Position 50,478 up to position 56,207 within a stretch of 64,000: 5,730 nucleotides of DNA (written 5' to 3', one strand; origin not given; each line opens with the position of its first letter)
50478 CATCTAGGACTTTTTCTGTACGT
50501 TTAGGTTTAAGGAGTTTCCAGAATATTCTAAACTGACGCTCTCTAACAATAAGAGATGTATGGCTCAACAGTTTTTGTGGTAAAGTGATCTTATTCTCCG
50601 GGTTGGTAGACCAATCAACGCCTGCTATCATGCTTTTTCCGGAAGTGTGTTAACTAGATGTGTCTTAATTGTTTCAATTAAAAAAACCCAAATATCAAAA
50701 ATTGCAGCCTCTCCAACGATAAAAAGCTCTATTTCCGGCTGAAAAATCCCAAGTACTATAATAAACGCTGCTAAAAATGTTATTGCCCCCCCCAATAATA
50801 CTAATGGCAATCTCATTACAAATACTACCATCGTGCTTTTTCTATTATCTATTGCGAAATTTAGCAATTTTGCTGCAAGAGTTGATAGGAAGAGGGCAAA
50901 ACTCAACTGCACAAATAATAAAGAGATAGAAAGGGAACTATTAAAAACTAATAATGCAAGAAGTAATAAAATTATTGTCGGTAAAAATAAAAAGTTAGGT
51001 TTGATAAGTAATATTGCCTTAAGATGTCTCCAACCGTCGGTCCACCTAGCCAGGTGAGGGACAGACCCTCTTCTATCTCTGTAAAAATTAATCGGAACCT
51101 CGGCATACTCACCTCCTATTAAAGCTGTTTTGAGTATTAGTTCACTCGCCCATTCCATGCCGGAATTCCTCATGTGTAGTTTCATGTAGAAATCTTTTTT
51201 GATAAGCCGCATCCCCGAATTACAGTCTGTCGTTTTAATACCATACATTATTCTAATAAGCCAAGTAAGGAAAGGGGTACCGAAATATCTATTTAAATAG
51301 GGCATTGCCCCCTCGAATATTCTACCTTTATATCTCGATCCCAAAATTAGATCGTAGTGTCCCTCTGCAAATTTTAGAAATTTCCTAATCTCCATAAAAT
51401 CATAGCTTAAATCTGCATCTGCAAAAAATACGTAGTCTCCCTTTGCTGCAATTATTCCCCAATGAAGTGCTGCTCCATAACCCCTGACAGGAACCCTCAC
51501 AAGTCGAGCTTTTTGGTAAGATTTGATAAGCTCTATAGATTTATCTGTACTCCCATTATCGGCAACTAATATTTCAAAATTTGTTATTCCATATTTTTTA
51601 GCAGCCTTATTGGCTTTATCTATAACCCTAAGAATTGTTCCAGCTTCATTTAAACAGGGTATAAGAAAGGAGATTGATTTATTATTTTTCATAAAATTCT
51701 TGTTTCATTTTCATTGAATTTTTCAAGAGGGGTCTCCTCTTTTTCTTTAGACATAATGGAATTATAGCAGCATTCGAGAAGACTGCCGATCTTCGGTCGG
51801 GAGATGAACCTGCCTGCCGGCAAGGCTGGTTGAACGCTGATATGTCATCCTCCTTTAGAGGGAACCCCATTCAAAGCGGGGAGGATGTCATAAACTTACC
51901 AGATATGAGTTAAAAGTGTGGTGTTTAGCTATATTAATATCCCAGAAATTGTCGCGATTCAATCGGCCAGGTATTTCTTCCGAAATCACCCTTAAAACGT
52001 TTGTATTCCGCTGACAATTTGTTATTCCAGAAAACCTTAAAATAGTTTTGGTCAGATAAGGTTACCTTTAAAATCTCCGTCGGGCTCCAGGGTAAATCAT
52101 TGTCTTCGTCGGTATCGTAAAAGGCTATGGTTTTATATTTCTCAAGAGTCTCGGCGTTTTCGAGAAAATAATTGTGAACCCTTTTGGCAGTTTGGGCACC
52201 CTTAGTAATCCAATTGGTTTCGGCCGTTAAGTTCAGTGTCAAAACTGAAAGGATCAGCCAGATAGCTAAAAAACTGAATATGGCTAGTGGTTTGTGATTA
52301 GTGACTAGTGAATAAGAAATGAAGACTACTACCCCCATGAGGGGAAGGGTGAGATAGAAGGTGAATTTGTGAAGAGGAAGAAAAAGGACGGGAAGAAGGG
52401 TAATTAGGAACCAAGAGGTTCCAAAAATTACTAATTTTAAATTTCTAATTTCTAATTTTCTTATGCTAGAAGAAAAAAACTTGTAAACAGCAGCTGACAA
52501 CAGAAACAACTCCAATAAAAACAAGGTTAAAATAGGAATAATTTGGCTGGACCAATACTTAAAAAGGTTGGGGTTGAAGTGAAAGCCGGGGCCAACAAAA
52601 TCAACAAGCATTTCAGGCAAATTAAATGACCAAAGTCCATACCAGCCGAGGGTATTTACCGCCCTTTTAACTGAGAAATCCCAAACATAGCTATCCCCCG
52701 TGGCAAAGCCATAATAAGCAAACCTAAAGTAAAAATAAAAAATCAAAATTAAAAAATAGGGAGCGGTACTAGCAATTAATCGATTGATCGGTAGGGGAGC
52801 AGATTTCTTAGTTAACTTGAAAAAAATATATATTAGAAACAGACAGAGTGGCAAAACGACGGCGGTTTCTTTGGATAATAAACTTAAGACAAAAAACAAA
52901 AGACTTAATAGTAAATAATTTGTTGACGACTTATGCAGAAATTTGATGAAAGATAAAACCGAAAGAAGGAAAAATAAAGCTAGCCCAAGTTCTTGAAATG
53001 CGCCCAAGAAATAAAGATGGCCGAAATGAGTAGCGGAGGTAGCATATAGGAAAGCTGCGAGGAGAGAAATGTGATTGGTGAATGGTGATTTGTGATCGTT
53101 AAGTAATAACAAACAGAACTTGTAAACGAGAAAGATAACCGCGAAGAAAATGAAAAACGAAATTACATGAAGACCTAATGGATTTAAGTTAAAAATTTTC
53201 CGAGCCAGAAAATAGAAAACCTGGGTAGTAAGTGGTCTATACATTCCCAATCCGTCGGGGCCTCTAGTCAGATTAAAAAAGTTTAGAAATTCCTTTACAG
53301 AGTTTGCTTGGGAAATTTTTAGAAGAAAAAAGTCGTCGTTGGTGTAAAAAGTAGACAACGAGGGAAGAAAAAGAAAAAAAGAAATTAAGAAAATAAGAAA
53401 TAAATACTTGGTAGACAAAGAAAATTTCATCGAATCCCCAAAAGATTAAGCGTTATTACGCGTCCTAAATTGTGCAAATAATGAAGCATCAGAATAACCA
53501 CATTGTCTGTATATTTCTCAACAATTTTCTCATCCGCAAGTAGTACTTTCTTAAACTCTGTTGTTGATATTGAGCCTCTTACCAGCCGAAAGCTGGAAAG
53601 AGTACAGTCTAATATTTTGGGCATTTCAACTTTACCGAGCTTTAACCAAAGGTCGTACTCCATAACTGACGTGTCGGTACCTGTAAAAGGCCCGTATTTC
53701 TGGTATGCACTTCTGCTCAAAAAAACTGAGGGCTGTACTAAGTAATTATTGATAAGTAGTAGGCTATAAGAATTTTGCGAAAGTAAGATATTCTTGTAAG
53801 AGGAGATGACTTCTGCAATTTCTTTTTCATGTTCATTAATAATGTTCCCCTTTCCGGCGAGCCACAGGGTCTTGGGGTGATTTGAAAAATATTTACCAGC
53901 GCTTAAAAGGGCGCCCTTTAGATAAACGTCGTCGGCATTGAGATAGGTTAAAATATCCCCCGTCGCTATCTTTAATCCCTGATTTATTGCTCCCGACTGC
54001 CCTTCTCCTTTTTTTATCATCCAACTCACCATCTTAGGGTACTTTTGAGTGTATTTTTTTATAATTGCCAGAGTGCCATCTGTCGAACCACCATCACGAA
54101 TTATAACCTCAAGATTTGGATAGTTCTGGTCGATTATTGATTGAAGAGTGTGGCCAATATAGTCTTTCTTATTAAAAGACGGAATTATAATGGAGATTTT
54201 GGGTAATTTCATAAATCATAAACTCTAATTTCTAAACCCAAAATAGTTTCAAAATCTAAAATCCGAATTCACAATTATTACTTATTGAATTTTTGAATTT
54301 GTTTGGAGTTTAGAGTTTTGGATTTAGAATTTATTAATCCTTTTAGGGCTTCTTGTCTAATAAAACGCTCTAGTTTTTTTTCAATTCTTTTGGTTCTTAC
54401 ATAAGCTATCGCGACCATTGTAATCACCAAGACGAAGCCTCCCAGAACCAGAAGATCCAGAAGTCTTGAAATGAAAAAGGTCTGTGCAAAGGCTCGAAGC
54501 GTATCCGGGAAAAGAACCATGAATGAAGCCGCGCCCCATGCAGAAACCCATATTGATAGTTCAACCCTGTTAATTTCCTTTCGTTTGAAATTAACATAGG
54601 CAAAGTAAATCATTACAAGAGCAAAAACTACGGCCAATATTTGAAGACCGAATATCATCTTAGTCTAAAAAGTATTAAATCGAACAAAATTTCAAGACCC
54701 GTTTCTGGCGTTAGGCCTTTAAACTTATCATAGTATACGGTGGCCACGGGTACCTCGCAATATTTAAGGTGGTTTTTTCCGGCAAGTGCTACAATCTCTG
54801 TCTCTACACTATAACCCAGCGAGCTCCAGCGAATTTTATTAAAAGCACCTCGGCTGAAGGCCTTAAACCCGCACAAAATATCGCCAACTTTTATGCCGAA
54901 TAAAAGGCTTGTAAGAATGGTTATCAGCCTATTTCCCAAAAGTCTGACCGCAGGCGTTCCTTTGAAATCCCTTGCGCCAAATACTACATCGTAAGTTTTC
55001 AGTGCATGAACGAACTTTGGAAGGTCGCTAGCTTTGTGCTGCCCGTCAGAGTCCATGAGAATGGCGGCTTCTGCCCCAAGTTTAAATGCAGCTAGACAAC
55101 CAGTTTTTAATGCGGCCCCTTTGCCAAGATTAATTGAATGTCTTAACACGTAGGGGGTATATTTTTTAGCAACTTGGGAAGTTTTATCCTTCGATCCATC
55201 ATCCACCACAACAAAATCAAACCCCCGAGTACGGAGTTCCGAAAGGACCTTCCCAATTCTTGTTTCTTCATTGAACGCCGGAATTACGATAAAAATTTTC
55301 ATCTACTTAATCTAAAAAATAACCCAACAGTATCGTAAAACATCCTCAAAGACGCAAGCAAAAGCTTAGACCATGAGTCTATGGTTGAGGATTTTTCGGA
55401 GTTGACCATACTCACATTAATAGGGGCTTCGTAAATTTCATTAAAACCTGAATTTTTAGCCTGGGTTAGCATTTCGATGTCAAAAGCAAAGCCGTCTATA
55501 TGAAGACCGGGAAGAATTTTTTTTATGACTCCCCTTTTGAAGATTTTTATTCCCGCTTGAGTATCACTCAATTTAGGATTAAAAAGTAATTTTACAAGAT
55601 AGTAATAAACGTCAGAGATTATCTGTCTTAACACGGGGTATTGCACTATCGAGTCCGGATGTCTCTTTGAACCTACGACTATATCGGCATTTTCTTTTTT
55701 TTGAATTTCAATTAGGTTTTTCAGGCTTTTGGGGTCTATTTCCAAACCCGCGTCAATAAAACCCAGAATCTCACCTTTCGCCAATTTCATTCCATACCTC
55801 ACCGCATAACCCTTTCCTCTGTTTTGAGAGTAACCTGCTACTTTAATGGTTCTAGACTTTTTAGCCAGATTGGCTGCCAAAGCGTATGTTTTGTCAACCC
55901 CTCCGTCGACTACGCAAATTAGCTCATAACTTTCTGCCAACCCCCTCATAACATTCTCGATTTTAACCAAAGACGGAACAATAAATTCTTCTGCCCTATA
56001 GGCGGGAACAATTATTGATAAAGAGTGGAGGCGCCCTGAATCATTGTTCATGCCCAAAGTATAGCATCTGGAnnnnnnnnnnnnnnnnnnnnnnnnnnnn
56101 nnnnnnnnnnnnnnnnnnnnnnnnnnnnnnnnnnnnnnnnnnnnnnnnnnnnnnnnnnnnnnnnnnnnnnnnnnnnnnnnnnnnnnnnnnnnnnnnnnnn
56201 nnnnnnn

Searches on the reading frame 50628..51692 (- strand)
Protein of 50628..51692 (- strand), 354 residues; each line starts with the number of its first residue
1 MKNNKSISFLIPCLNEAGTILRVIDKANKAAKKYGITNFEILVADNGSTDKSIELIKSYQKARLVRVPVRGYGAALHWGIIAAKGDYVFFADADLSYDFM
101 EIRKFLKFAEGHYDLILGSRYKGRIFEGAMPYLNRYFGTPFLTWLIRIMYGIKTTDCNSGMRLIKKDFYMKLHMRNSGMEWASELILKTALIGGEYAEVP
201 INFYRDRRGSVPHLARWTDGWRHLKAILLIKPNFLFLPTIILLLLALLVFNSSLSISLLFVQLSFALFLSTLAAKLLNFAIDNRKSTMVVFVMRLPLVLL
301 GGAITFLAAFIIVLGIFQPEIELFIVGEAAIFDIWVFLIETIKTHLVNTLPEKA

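Call 4: search_protein_families(library=pfam, proteins=[window:50628-51692:-], max_evalue=0.01)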
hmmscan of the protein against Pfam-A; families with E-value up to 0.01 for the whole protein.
window:50628-51692:- (354 aa): 2 families
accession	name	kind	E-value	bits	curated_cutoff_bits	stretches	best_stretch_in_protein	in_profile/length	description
PF00535.33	Glycos_transf_2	-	2.6e-27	96.2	23.3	1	8-171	1-166/168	Glycosyl transferase family 2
PF10111.15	Glyco_tranf_2_2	-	1.5e-05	25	27.3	1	23-107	15-104/276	Glycosyltransferase like family 2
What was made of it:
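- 50628..51692 (-): GT2 with C-terminal TM segments, resembling a polyprenyl-phosphate sugar synthase. It is the first gene after a 241-nt gap. Glycos_transf_2 scores 96 bits (call 4).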

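Call 61: search_protein_families(library=ncbifam, proteins=[window:50628-51692:-], max_evalue=0.001)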
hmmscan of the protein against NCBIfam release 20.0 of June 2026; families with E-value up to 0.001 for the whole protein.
window:50628-51692:- (354 aa): 14 families
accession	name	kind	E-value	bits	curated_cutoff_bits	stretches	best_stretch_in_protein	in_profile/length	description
TIGR04182.1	glyco_TIGR04182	equivalog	4.8e-23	82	325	1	7-228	2-215/293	S-layer glycoprotein N-glycosyltransferase AglJ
NF041391.1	DPhHxTase_Halo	equivalog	2.9e-17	62.4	375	1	15-211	5-190/213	dolichyl-phosphate hexose transferase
NF058614.1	PPMAGASynPpgS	equivalog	2.7e-14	53.1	370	1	9-202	4-195/226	polyprenyl-phospho-N-acetylgalactosaminyl synthase PpgS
NF010496.0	PRK13915.1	equivalog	6.9e-11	41.8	262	1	2-96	28-128/307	glucosyl-3-phosphoglycerate synthase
NF007986.1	PRK10714.1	equivalog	2e-10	40.2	529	1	4-120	5-126/316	undecaprenyl-phosphate 4-deoxy-4-formamido-L-arabinose transferase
TIGR04283.1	glyco_like_mftF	equivalog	2.6e-10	40.3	182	1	7-98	1-88/221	TIGR04283 family arsenosugar biosynthesis glycosyltransferase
NF007482.0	PRK10073.1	equivalog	8.5e-10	38.1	423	1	2-97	3-98/334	glycosyltransferase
NF047588.1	GlcsyltransPgfSStrep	equivalog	9.5e-10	38.2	500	1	7-166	3-161/308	glycosyltransferase PgfS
TIGR03937.1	PgaC_IcaA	equivalog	1.2e-09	37.6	422.3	1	2-95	42-136/407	poly-beta-1,6-N-acetyl-D-glucosamine synthase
NF038302.1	EPS_HpsE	equivalog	7.9e-08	31.6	300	1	8-113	4-115/307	hormogonium polysaccharide biosynthesis glycosyltransferase HpsE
NF041875.1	EPS_EpsD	equivalog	2.5e-07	30.4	370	1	8-99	2-94/325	exopolysaccharide biosynthesis glycosyltransferase EpsD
NF047683.1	TeichurnBiosyTuaG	equivalog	2.3e-05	24.2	400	1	2-110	3-112/252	teichuronic acid biosynthesis protein TuaG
TIGR03965.1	mycofact_glyco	equivalog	0.0002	20.3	280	1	4-95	73-165/467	mycofactocin biosynthesis glycosyltransferase MftF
TIGR03111.1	glyc2_xrt_Gpos1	hypoth_equivalog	0.00021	20.2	363.95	1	5-106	49-153/439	TIGR03111 family XrtG-associated glycosyltransferase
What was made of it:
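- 50628..51692 (-): The best NCBIfam models are AglJ, Dol-P-hexose transferase, PpgS and ArnC, all below their cut-offs (call 61).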

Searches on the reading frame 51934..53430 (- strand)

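Call 4: search_protein_families(library=pfam, proteins=[window:51934-53430:-], max_evalue=0.01)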
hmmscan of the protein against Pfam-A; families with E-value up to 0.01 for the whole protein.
window:51934-53430:- (498 aa): 1 family
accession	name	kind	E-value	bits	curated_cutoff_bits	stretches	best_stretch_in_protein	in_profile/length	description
PF13231.12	PMT_2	-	3.9e-05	24.4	26.1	1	77-210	14-137/160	Dolichyl-phosphate-mannose-protein mannosyltransferase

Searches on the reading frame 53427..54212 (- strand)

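Call 4: search_protein_families(library=pfam, proteins=[window:53427-54212:-], max_evalue=0.01)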
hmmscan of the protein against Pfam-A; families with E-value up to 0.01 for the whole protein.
window:53427-54212:- (261 aa): 3 families
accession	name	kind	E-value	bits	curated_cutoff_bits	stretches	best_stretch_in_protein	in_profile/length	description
PF00535.33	Glycos_transf_2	-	1.2e-29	103.8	23.3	1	7-116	1-110/168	Glycosyl transferase family 2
PF13641.12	Glyco_tranf_2_3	-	1.3e-11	45.4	27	1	4-114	1-115/230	Glycosyltransferase like family 2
PF10111.15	Glyco_tranf_2_2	-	3.8e-07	30.3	27.3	1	7-97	1-94/276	Glycosyltransferase like family 2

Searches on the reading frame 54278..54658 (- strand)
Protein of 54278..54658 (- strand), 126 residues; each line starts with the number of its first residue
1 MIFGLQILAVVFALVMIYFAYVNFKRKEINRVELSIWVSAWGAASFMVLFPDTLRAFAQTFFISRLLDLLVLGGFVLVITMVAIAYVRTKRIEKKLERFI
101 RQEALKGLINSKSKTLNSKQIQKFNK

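Call 8: search_protein_families(library=pfam, proteins=[window:54278-54658:-], max_evalue=0.001)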
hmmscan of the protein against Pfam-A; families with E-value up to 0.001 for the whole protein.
window:54278-54658:- (126 aa): 1 family
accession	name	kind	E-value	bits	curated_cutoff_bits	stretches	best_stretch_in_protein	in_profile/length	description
PF10066.14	DUF2304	-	1e-14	55.1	25.5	1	5-106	2-103/106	Uncharacterized conserved protein (DUF2304)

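Call 61: search_protein_families(library=ncbifam, proteins=[window:54278-54658:-], max_evalue=0.001)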
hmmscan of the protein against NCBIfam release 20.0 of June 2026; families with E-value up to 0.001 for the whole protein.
window:54278-54658:- (126 aa): 0 families

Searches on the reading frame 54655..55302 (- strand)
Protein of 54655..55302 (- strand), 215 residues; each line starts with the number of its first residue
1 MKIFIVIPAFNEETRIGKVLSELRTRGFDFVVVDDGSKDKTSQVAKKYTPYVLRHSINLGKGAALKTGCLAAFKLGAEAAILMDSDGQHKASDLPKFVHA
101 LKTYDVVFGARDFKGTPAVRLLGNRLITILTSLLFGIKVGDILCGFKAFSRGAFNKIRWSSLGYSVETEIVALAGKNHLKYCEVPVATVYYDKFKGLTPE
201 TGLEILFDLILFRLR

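Call 8: search_protein_families(library=pfam, proteins=[window:54655-55302:-], max_evalue=0.001)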
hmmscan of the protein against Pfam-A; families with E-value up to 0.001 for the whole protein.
window:54655-55302:- (215 aa): 1 family
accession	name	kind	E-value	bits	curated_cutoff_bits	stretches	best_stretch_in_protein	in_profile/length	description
PF00535.33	Glycos_transf_2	-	1.1e-22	81.1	23.3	1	5-157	2-167/168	Glycosyl transferase family 2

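Call 61: search_protein_families(library=ncbifam, proteins=[window:54655-55302:-], max_evalue=0.001)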
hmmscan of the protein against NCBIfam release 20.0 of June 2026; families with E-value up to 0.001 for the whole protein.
window:54655-55302:- (215 aa): 17 families
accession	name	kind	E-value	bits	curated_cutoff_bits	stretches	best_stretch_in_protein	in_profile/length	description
NF058614.1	PPMAGASynPpgS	equivalog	5.2e-33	114.4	370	1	3-211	2-221/226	polyprenyl-phospho-N-acetylgalactosaminyl synthase PpgS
TIGR04182.1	glyco_TIGR04182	equivalog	1.1e-26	93.9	325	1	3-187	2-189/293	S-layer glycoprotein N-glycosyltransferase AglJ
NF041391.1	DPhHxTase_Halo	equivalog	1.5e-17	63.3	375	1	9-173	3-170/213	dolichyl-phosphate hexose transferase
NF047588.1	GlcsyltransPgfSStrep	equivalog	5.6e-17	61.9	500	1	1-157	1-167/308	glycosyltransferase PgfS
NF007986.1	PRK10714.1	equivalog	3.7e-09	36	529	1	2-154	7-169/316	undecaprenyl-phosphate 4-deoxy-4-formamido-L-arabinose transferase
TIGR04283.1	glyco_like_mftF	equivalog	2.3e-08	33.9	182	1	5-72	3-71/221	TIGR04283 family arsenosugar biosynthesis glycosyltransferase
TIGR03965.1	mycofact_glyco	equivalog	6.5e-08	31.9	280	1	3-107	76-185/467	mycofactocin biosynthesis glycosyltransferase MftF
NF041875.1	EPS_EpsD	equivalog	1.9e-07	30.8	370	1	5-93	3-96/325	exopolysaccharide biosynthesis glycosyltransferase EpsD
TIGR03937.1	PgaC_IcaA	equivalog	2.5e-07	30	422.3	1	2-87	46-136/407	poly-beta-1,6-N-acetyl-D-glucosamine synthase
NF010496.0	PRK13915.1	equivalog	1.5e-06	27.6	262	1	2-55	32-91/307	glucosyl-3-phosphoglycerate synthase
TIGR03469.1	HpnB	hypoth_equivalog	5.9e-06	25.5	379.25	1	2-102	45-161/386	hopene-associated glycosyltransferase HpnB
TIGR01556.1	rhamnosyltran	subfamily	4.6e-05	22.7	200.55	1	15-100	9-97/281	rhamnosyltransferase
NF038302.1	EPS_HpsE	equivalog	0.00013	21.1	300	1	2-50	2-56/307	hormogonium polysaccharide biosynthesis glycosyltransferase HpsE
NF050113.1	gal_furan_GlfT1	equivalog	0.00027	20.4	330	1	28-93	29-96/290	galactofuranosyltransferase GlfT1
NF047683.1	TeichurnBiosyTuaG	equivalog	0.00033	20.4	400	1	3-109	8-119/252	teichuronic acid biosynthesis protein TuaG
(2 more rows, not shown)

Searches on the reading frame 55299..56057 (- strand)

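Call 8: search_protein_families(library=pfam, proteins=[window:55299-56057:-], max_evalue=0.001)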
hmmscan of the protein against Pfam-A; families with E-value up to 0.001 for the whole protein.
window:55299-56057:- (252 aa): 2 families
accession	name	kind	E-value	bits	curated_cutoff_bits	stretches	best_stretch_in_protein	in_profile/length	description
PF00535.33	Glycos_transf_2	-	9.4e-24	84.7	23.3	1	14-181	1-167/168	Glycosyl transferase family 2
PF13641.12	Glyco_tranf_2_3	-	4e-05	24.2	27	1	12-131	2-123/230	Glycosyltransferase like family 2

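Call 61: search_protein_families(library=ncbifam, proteins=[window:55299-56057:-], max_evalue=0.001)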
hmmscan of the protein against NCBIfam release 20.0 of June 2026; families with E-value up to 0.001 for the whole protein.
window:55299-56057:- (252 aa): 17 families
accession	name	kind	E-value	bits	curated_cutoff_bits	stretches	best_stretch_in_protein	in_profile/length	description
NF047588.1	GlcsyltransPgfSStrep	equivalog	9.8e-17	61.1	500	1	13-182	3-168/308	glycosyltransferase PgfS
NF007482.0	PRK10073.1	equivalog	4.5e-14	52.2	423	1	11-127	6-118/334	glycosyltransferase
TIGR03937.1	PgaC_IcaA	equivalog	8.7e-13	48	422.3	1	8-127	42-159/407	poly-beta-1,6-N-acetyl-D-glucosamine synthase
NF058614.1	PPMAGASynPpgS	equivalog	4.1e-11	42.7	370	1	15-222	4-203/226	polyprenyl-phospho-N-acetylgalactosaminyl synthase PpgS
NF007986.1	PRK10714.1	equivalog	2.3e-10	40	529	1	10-182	5-173/316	undecaprenyl-phosphate 4-deoxy-4-formamido-L-arabinose transferase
NF041875.1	EPS_EpsD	equivalog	5.3e-09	35.9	370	1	13-145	1-130/325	exopolysaccharide biosynthesis glycosyltransferase EpsD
NF047683.1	TeichurnBiosyTuaG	equivalog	6.5e-09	35.8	400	1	12-123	7-115/252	teichuronic acid biosynthesis protein TuaG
TIGR04182.1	glyco_TIGR04182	equivalog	1.1e-08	34.8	325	1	33-213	15-188/293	S-layer glycoprotein N-glycosyltransferase AglJ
TIGR04283.1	glyco_like_mftF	equivalog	1.4e-08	34.7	182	1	13-122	1-100/221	TIGR04283 family arsenosugar biosynthesis glycosyltransferase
NF041394.1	GtaseAglG_Halo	equivalog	9.8e-08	31.6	440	1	14-156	4-140/304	glucosyl-dolichyl phosphate glucuronosyltransferase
NF010496.0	PRK13915.1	equivalog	9.2e-07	28.2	262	1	11-116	31-139/307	glucosyl-3-phosphoglycerate synthase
NF041391.1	DPhHxTase_Halo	equivalog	3.1e-06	26.3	375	1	19-214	3-182/213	dolichyl-phosphate hexose transferase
NF038299.1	EPS_HpsN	equivalog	6.9e-06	25.2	425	1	12-124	2-112/317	hormogonium polysaccharide biosynthesis glycosyltransferase HpsN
TIGR03111.1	glyc2_xrt_Gpos1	hypoth_equivalog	0.00018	20.5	363.95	1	7-122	45-160/439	TIGR03111 family XrtG-associated glycosyltransferase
NF038302.1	EPS_HpsE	equivalog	0.00024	20.2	300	1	13-134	3-126/307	hormogonium polysaccharide biosynthesis glycosyltransferase HpsE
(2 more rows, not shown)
